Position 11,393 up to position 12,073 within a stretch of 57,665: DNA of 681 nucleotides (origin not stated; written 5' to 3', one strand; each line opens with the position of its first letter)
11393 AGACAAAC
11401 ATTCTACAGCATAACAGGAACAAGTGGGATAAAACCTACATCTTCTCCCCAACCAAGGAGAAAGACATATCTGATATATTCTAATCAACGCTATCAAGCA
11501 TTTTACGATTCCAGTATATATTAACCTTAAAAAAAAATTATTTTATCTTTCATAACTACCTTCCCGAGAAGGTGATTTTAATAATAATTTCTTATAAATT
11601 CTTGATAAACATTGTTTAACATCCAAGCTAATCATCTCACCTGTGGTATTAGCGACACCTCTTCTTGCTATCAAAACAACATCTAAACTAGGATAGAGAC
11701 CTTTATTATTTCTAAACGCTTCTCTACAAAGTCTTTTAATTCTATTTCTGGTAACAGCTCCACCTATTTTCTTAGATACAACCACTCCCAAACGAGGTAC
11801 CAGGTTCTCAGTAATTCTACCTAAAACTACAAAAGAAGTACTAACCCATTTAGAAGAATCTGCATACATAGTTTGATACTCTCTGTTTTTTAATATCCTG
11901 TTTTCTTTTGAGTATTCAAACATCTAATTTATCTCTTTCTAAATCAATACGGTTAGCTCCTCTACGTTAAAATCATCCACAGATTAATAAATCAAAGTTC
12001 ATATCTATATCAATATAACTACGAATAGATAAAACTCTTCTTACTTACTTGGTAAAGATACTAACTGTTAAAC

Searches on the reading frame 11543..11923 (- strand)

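Call 11: search_protein_families(library=pfam, proteins=[window:11543-11923:-], max_evalue=0.001)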
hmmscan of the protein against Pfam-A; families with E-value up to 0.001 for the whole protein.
window:11543-11923:- (126 aa): 1 family
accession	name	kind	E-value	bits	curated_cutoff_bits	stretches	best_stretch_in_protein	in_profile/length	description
PF00825.24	Ribonuclease_P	-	2.2e-27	95.7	22.3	1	5-109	2-108/109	Ribonuclease P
